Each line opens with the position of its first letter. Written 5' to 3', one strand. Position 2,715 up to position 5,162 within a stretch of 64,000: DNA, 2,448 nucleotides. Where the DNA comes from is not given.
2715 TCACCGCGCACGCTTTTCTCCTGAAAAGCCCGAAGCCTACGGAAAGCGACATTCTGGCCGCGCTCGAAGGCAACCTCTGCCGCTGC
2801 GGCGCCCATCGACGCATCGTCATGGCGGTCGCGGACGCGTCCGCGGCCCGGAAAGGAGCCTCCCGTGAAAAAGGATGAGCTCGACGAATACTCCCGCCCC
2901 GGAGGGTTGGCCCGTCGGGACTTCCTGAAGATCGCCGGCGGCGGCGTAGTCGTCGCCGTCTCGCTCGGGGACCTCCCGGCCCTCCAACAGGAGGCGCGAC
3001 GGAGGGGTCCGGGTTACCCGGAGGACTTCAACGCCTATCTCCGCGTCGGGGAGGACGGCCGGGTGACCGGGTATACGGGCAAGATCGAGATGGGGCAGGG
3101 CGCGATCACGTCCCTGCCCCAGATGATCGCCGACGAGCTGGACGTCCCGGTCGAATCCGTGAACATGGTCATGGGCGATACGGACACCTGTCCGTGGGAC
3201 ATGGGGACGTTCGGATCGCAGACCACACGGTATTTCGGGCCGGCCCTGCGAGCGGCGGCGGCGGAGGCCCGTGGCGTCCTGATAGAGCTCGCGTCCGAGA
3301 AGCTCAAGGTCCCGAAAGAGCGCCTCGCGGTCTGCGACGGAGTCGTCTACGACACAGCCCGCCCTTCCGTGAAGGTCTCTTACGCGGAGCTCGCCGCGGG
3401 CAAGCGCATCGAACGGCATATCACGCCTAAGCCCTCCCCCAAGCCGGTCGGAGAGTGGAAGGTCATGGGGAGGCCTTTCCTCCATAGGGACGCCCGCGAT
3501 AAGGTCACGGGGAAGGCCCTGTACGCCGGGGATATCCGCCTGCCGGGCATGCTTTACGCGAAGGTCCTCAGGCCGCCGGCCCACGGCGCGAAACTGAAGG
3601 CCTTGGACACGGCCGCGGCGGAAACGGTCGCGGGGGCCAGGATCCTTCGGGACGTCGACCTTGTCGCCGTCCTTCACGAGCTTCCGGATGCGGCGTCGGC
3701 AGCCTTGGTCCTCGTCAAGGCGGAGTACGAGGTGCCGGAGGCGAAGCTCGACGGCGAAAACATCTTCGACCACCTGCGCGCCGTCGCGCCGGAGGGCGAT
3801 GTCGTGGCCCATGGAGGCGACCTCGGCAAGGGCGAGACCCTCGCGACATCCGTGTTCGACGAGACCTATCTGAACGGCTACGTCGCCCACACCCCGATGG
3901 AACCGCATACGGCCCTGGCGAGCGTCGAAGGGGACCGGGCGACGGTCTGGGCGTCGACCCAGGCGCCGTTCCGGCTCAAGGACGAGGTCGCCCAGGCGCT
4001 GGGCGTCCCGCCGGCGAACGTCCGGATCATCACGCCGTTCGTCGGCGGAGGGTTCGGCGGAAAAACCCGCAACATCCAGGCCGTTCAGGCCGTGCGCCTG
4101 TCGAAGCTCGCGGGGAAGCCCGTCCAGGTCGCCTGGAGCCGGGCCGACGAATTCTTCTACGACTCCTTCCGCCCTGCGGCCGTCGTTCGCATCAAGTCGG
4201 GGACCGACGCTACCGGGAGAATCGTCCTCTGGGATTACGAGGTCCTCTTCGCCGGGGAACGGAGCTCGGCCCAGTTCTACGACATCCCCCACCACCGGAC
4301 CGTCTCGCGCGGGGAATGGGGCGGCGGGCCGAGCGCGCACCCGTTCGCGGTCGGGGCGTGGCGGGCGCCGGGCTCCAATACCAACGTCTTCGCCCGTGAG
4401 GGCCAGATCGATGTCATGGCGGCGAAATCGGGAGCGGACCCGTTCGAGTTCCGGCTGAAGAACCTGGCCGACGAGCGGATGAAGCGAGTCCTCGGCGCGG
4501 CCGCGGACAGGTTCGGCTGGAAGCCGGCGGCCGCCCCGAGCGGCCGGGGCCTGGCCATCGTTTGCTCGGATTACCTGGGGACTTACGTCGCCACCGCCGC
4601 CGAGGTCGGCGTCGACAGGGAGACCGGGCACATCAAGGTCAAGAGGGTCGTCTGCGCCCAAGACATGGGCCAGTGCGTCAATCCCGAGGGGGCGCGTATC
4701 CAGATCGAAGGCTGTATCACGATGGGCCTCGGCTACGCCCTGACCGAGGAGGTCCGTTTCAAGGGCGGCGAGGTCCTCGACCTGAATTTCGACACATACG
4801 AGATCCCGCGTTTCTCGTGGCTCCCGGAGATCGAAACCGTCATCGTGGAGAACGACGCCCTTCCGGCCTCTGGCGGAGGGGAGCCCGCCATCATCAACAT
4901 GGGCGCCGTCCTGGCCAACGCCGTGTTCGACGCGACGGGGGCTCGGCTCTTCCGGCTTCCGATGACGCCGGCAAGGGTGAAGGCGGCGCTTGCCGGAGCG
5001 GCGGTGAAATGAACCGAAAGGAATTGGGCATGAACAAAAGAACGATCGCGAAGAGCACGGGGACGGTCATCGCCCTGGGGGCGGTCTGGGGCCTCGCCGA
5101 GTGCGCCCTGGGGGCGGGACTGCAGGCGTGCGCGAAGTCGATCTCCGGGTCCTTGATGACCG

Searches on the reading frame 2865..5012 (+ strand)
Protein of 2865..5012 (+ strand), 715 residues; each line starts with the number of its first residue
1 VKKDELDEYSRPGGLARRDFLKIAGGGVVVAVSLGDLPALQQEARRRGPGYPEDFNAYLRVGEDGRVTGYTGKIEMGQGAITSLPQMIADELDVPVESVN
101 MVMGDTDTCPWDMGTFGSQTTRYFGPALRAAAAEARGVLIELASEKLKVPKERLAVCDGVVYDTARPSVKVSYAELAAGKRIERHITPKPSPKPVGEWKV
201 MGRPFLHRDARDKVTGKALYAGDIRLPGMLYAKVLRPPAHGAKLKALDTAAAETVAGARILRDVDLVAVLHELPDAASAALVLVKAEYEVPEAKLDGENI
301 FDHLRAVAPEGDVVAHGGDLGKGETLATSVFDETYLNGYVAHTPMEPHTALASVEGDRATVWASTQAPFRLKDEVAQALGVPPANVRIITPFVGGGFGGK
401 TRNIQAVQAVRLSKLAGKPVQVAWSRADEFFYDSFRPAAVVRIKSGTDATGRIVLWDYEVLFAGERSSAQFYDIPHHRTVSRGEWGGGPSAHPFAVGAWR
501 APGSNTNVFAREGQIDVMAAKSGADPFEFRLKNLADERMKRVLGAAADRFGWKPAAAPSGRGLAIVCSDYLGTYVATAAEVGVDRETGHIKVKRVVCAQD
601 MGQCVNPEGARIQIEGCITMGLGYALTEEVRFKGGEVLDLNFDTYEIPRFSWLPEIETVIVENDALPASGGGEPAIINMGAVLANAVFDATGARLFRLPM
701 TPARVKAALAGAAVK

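Call 72: search_protein_families(library=pfam, proteins=[window:2865-5012:+], max_evalue=0.00001)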
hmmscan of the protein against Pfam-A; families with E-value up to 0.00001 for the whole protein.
window:2865-5012:+ (715 aa): 2 families
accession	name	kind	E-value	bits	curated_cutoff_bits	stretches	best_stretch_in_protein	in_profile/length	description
PF20256.3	MoCoBD_2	-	2.1e-54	185.4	27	2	56-178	49-168/283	Molybdopterin cofactor-binding domain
PF02738.23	MoCoBD_1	-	1.8e-42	145.6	27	1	316-534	14-244/244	Molybdopterin cofactor-binding domain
